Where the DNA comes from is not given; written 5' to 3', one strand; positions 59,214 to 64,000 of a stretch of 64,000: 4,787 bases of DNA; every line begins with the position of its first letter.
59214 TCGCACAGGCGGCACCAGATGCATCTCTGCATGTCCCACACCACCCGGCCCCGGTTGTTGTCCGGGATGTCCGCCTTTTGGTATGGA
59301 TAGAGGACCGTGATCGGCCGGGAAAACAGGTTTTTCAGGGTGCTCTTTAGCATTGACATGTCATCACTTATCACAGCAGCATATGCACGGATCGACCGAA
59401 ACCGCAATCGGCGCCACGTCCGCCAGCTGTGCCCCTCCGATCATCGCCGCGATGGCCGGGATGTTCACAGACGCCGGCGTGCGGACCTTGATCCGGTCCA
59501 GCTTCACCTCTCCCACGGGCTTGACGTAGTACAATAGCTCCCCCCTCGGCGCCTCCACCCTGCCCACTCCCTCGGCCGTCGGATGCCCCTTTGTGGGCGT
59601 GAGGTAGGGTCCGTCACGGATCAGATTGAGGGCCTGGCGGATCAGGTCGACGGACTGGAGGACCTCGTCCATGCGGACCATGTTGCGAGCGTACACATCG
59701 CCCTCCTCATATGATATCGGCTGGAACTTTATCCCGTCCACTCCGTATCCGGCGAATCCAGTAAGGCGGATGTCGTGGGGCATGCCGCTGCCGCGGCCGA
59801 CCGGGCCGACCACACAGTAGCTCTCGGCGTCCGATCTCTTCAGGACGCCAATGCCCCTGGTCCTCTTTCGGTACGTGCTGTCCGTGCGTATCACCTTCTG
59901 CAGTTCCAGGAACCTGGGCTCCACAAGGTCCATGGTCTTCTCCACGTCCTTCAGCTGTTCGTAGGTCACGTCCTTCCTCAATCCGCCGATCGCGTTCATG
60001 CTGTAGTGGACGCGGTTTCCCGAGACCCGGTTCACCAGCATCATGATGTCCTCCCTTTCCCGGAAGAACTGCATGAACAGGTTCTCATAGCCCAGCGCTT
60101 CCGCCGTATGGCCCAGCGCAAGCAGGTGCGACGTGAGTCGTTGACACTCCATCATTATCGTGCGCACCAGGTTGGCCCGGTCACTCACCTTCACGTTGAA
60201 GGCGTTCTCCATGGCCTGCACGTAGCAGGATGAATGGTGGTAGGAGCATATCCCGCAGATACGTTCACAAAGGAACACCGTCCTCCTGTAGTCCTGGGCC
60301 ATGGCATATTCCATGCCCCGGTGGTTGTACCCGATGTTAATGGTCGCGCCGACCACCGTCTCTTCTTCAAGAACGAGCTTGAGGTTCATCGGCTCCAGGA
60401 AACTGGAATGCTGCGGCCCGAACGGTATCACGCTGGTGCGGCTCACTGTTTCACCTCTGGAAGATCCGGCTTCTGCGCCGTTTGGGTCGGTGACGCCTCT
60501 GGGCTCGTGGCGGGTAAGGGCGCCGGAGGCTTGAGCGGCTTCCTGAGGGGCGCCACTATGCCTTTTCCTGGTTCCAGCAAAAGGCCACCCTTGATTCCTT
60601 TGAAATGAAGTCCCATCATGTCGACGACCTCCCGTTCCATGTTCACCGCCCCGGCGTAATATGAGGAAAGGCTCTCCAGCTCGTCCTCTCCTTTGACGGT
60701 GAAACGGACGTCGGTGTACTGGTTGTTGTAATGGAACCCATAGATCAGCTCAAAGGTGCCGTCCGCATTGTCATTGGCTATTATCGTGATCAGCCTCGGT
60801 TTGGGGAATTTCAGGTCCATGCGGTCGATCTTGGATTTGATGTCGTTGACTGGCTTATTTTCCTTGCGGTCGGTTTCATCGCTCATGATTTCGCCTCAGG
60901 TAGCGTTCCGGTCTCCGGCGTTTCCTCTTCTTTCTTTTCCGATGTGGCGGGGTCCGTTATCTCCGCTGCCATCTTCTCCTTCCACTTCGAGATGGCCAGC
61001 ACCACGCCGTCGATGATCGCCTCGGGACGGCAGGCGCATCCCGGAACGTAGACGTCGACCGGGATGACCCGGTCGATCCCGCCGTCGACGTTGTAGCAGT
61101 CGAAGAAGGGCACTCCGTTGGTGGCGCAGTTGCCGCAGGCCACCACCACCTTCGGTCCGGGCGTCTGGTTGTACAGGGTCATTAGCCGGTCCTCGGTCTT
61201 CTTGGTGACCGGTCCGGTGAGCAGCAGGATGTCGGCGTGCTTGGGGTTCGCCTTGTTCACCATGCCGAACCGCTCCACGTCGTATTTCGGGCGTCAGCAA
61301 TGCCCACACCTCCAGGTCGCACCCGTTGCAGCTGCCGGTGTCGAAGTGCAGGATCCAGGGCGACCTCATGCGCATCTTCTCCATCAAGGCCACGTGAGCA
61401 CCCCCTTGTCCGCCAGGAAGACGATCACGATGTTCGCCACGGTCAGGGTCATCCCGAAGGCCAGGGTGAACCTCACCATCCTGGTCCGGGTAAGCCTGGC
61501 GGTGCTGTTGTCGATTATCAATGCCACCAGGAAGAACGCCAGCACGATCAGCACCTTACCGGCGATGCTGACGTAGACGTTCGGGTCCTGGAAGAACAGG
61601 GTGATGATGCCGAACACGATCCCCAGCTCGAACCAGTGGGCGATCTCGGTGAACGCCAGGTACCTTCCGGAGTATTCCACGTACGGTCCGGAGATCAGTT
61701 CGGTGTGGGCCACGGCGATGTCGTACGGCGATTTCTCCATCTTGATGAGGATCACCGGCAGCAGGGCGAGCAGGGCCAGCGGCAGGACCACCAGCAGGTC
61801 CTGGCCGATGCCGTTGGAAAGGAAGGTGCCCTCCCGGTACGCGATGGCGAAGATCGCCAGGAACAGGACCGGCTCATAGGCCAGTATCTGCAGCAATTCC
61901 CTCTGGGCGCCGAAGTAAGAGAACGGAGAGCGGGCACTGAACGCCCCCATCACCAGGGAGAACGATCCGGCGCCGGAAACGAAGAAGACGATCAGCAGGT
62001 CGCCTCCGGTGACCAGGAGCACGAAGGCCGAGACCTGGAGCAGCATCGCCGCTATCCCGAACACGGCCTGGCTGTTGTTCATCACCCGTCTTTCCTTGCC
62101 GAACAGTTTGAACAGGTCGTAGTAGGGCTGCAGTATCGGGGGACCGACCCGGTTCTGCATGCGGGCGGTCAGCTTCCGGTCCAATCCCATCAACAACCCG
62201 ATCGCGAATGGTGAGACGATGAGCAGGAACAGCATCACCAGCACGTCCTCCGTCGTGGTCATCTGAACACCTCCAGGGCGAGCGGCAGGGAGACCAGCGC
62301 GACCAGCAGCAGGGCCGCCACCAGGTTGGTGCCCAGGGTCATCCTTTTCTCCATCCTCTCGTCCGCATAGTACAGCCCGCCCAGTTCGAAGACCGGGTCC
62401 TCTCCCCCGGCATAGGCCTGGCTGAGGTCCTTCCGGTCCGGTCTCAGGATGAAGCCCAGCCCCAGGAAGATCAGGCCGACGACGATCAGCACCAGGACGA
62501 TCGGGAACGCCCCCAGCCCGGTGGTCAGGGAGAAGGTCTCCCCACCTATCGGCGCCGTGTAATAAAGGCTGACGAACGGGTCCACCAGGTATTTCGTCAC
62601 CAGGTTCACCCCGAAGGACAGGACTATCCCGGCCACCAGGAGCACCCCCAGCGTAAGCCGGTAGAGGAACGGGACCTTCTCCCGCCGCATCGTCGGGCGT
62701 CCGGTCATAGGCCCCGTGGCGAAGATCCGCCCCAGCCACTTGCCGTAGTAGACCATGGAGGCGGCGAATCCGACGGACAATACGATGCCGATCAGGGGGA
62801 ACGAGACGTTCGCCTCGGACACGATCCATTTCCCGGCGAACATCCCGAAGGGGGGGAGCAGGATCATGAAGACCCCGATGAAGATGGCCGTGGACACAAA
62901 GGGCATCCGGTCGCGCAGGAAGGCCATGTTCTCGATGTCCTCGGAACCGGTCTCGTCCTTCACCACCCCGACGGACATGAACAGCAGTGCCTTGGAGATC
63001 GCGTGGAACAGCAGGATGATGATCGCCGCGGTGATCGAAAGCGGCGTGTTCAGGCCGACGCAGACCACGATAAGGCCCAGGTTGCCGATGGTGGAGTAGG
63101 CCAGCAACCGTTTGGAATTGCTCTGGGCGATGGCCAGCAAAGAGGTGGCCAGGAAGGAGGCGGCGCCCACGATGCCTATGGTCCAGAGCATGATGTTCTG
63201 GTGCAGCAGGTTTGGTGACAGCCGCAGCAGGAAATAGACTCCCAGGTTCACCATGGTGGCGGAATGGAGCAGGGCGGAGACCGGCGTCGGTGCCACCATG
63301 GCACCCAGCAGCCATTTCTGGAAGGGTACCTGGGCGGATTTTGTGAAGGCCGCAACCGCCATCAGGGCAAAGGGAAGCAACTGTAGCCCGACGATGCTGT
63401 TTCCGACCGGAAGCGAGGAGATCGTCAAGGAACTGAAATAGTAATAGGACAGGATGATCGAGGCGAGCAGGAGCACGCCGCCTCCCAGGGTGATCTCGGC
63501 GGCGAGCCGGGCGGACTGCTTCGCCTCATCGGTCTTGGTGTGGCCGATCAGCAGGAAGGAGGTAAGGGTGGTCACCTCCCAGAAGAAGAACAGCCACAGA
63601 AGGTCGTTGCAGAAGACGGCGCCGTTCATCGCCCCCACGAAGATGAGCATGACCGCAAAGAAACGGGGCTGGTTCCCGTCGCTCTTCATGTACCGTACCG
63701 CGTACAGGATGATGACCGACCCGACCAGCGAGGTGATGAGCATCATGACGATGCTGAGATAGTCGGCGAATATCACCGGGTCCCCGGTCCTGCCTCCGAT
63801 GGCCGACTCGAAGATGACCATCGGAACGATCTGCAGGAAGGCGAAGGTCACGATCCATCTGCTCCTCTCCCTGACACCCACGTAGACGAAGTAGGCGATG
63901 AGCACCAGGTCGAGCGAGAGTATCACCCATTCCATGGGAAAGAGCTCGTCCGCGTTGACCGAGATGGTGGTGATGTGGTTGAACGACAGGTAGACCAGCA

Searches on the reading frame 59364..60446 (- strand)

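Call 88: search_protein_families(library=pfam, proteins=[window:59364-60446:-], max_evalue=0.00001)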
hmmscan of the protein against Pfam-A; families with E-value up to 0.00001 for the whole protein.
window:59364-60446:- (360 aa): 2 families
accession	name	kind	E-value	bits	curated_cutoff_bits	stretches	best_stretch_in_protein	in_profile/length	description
PF00346.24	Complex1_49kDa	-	4.9e-55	186.9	24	2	119-283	3-166/271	Respiratory-chain NADH dehydrogenase, 49 Kd subunit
PF00374.24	NiFeSe_Hases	-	6.3e-14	52.2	25.8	1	43-111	1-70/508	Nickel-dependent hydrogenase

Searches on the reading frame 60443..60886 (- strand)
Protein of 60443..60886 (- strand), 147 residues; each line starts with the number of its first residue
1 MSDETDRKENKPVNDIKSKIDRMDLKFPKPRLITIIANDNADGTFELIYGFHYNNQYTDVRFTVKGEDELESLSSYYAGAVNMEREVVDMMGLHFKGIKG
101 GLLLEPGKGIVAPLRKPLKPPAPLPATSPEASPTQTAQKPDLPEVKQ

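Call 88: search_protein_families(library=pfam, proteins=[window:60443-60886:-], max_evalue=0.00001)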
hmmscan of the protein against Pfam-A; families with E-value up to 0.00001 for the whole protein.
window:60443-60886:- (147 aa): 1 family
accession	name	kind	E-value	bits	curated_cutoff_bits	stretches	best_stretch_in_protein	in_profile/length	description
PF00329.25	Complex1_30kDa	-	1e-11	45.9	22.5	1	31-117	25-117/124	Respiratory-chain NADH dehydrogenase, 30 Kd subunit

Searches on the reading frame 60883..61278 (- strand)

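Call 88: search_protein_families(library=pfam, proteins=[window:60883-61278:-], max_evalue=0.00001)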
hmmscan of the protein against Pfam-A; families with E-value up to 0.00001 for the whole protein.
window:60883-61278:- (131 aa): 1 family
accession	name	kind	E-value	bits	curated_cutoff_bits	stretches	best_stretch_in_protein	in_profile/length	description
PF01058.29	Oxidored_q6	-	1.2e-23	83.6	27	1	3-93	25-126/128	NADH ubiquinone oxidoreductase, 20 Kd subunit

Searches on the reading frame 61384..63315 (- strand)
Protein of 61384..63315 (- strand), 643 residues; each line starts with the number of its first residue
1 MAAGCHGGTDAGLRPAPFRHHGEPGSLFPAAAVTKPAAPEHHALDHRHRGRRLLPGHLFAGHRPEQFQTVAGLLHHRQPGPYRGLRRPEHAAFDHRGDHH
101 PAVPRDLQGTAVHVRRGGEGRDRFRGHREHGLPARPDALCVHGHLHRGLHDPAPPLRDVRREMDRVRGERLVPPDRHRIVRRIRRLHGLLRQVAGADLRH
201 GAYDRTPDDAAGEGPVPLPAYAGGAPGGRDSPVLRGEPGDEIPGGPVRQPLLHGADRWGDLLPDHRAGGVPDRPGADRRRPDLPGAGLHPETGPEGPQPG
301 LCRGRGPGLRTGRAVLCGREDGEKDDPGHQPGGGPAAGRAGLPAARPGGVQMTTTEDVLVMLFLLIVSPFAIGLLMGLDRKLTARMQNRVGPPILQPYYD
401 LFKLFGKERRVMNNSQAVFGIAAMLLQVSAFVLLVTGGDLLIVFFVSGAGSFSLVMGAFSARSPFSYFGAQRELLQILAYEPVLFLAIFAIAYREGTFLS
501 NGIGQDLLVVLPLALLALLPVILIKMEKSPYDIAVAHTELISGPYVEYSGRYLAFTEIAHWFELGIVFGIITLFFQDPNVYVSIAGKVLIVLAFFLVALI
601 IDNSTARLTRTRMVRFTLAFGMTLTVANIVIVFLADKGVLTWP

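Call 88: search_protein_families(library=pfam, proteins=[window:61384-63315:-], max_evalue=0.00001)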
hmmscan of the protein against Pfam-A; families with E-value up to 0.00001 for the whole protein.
window:61384-63315:- (643 aa): 1 family
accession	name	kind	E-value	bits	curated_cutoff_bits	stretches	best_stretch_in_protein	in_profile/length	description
PF00146.26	NADHdh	-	1.4e-43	149.9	27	1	362-632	4-297/298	NADH dehydrogenase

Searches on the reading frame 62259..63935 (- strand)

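Call 88: search_protein_families(library=pfam, proteins=[window:62259-63935:-], max_evalue=0.00001)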
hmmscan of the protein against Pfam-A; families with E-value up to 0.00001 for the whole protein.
window:62259-63935:- (558 aa): 2 families
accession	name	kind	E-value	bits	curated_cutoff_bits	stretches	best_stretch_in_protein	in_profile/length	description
PF00361.26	Proton_antipo_M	-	9.6e-53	179.7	21.5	1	110-389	2-288/294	NADH:quinone oxidoreductase/Mrp antiporter, TM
PF00662.26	Proton_antipo_N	-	2.7e-11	43.6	24.5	1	56-93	14-51/51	NADH-Ubiquinone oxidoreductase (complex I), chain 5 N-terminus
